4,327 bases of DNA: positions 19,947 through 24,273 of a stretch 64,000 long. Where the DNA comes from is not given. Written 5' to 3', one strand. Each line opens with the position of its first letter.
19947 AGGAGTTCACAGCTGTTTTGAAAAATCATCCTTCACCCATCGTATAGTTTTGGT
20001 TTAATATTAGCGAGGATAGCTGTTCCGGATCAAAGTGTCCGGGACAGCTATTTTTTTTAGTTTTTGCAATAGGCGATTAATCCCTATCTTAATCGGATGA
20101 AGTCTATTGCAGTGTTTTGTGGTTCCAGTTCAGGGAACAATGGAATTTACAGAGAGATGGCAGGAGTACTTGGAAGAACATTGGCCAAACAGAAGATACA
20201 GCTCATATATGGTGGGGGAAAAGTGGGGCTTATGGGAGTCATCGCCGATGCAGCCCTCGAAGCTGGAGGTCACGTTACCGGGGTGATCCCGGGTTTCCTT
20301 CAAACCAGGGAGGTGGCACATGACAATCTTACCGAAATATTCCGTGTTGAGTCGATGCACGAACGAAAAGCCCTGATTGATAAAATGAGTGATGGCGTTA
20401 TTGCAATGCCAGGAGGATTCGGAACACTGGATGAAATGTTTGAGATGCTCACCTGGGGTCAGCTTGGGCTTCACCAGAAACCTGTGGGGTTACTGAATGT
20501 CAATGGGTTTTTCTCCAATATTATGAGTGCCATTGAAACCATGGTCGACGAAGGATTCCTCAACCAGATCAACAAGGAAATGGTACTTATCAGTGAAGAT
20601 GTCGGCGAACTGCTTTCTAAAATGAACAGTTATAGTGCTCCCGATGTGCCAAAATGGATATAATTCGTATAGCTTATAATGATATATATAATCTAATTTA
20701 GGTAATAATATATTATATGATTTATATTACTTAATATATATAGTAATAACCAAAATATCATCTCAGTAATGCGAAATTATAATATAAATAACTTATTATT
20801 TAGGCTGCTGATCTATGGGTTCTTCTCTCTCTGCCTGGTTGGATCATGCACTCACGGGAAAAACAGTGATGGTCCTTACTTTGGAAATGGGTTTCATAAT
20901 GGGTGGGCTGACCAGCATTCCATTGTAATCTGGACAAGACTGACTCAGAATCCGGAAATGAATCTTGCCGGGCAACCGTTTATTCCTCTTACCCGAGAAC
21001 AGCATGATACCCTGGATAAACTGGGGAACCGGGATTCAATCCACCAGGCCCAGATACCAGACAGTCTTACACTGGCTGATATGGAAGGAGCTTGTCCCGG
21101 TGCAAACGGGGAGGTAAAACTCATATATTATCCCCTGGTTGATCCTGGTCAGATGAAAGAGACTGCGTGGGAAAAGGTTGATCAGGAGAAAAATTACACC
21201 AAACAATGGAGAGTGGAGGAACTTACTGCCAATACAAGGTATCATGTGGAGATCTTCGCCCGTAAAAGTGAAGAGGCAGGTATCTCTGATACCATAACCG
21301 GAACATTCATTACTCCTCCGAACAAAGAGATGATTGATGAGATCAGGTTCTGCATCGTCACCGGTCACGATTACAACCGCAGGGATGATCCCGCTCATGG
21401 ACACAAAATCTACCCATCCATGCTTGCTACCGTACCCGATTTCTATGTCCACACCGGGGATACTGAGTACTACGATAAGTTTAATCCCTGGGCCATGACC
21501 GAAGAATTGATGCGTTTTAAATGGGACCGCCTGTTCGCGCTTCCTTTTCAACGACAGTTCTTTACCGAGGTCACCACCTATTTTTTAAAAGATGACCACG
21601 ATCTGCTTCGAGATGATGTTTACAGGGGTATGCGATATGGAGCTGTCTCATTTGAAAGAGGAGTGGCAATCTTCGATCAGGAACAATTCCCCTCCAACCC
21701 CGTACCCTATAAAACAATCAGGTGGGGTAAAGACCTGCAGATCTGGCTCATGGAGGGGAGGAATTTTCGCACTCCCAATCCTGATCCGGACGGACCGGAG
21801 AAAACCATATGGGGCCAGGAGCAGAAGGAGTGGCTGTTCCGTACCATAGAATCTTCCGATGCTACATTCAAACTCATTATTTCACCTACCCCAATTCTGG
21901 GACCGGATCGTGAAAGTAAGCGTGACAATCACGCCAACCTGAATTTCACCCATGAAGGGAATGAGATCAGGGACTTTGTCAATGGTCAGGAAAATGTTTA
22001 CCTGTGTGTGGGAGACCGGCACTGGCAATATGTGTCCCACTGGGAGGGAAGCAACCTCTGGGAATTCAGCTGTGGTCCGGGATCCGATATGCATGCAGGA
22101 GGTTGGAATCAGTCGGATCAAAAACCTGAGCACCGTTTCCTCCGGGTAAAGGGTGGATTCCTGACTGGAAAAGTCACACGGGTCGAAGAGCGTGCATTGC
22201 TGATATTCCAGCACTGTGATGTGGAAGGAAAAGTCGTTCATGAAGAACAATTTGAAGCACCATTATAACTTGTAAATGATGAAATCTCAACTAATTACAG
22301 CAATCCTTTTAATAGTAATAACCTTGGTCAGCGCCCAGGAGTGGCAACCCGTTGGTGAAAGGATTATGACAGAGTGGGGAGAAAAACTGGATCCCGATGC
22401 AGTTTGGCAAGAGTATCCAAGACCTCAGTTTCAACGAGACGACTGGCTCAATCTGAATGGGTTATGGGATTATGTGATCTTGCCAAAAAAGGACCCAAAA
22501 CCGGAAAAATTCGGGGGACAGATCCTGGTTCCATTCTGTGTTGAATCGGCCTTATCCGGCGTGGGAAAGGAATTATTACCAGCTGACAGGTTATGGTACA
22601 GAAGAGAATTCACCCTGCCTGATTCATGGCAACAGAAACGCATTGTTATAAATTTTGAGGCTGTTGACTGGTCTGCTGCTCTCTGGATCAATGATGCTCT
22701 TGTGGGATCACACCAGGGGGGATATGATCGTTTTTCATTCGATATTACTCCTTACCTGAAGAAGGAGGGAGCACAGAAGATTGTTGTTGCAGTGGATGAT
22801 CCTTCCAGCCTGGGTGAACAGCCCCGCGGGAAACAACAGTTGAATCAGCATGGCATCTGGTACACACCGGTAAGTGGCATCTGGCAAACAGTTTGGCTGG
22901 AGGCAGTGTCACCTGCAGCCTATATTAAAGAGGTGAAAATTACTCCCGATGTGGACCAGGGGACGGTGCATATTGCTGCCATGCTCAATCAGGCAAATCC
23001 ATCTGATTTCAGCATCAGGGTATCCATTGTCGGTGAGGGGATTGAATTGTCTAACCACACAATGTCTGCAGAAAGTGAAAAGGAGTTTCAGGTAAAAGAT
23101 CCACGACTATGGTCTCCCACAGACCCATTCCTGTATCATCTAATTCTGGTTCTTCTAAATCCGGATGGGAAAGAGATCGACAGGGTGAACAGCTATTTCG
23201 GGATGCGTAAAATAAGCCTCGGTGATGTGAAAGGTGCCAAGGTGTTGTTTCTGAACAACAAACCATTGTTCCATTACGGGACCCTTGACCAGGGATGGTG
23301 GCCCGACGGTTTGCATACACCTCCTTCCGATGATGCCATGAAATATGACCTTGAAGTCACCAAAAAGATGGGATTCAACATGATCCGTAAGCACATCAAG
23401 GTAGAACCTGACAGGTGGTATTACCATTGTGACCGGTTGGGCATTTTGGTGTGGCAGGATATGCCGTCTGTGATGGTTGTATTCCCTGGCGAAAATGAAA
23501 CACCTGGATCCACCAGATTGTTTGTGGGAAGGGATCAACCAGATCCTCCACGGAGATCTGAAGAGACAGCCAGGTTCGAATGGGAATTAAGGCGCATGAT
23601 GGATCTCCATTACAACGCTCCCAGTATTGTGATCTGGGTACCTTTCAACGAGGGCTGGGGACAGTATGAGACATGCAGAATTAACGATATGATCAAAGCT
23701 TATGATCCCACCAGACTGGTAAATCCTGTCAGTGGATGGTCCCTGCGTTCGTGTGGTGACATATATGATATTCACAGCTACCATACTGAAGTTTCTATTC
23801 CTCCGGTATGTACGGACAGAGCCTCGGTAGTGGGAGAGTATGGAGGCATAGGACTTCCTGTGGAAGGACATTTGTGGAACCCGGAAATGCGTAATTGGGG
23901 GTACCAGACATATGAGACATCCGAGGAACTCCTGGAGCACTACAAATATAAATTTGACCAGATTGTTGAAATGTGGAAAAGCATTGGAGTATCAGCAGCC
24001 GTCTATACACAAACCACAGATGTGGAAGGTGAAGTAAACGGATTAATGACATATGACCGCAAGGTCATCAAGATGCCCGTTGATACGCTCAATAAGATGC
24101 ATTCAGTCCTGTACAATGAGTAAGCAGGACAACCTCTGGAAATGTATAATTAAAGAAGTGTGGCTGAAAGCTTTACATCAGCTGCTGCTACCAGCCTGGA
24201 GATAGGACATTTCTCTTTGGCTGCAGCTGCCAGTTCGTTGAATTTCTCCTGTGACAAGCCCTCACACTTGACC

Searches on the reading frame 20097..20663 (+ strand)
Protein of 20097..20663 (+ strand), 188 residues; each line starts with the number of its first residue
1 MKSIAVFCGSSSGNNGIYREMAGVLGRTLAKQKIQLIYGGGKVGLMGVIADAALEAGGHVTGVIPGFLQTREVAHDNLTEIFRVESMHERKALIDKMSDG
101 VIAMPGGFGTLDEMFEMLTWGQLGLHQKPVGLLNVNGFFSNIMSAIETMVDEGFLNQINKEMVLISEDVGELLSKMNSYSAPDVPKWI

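Call 6: search_protein_families(library=pfam, proteins=[window:20097-20663:+])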
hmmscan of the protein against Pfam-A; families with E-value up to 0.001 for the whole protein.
window:20097-20663:+ (188 aa): 2 families
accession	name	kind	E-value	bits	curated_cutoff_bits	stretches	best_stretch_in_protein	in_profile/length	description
PF03641.19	Lysine_decarbox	-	8.1e-44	149.4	27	1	46-176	1-131/131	Possible lysine decarboxylase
PF18306.6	LDcluster4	-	1.4e-15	57.7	26.3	1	4-134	4-124/151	SLOG cluster4 family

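Call 9: search_protein_families(library=ncbifam, proteins=[window:20097-20663:+])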
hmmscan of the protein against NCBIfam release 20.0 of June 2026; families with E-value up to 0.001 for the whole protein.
window:20097-20663:+ (188 aa): 3 families
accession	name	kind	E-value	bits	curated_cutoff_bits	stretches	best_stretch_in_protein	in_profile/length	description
TIGR00730.1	TIGR00730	subfamily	9.3e-59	198.1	96.35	1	2-179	1-178/178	TIGR00730 family Rossman fold protein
NF058542.1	CtkRMPhLog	equivalog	4e-39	134.4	300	1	3-174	3-173/177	cytokinin riboside 5'-monophosphate phosphoribohydrolase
TIGR00725.1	TIGR00725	hypoth_equivalog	1.2e-10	41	106.9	1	4-119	4-113/159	TIGR00725 family protein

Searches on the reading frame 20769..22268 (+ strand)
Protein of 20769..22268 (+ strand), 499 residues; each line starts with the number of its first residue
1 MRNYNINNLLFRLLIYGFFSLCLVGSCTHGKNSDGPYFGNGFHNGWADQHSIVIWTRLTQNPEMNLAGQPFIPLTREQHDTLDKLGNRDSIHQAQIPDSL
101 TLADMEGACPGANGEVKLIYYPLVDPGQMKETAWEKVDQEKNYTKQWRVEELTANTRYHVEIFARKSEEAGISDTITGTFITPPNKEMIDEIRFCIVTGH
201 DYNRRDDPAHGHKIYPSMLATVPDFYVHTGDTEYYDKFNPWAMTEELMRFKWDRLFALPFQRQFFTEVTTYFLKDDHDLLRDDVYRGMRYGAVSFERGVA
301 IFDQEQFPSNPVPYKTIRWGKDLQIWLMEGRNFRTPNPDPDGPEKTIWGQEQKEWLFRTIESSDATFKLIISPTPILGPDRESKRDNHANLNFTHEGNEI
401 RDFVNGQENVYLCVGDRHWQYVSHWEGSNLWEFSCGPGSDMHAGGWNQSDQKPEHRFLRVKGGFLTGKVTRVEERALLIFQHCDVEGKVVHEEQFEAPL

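Call 6: search_protein_families(library=pfam, proteins=[window:20769-22268:+])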
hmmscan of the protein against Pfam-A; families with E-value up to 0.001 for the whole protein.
window:20769-22268:+ (499 aa): 1 family
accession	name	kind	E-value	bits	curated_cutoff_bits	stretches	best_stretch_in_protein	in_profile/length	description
PF09423.15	PhoD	-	2.2e-15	57.1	27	1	314-446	145-299/343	PhoD-like phosphatase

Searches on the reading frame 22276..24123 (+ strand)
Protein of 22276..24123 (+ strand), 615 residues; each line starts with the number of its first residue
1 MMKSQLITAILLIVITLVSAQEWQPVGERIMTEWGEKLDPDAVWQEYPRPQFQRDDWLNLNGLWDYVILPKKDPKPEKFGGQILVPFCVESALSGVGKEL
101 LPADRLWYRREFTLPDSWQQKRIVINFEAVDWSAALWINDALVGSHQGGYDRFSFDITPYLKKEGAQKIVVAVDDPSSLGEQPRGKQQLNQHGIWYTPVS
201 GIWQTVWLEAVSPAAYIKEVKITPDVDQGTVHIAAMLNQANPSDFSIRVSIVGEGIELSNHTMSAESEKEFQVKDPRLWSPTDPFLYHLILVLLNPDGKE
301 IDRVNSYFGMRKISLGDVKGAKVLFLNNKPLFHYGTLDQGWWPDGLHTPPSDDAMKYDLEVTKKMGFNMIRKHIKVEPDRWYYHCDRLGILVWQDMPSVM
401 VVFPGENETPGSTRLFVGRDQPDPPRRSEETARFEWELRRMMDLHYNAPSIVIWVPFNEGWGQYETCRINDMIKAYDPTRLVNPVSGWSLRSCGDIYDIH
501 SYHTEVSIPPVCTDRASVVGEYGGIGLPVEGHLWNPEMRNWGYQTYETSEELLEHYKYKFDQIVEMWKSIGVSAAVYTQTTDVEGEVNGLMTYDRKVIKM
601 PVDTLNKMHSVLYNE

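Call 6: search_protein_families(library=pfam, proteins=[window:22276-24123:+])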
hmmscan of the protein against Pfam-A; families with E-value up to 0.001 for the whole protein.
window:22276-24123:+ (615 aa): 4 families
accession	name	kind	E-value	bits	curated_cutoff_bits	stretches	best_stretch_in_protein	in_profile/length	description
PF02837.24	Glyco_hydro_2_N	-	1.4e-19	71.1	28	1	105-208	66-165/169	Glycosyl hydrolases family 2, sugar binding domain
PF00703.27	Glyco_hydro_2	-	8.5e-16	59.1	23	1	215-311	1-109/109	Glycosyl hydrolases family 2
PF02836.23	Glyco_hydro_2_C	-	3.1e-11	43.4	21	1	350-496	33-172/302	Glycosyl hydrolases family 2, TIM barrel domain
PF22666.2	Glyco_hydro_2_N2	-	1.9e-10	41.5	27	1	105-187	49-131/167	Glycosyl hydrolase 2 galactose-binding domain-like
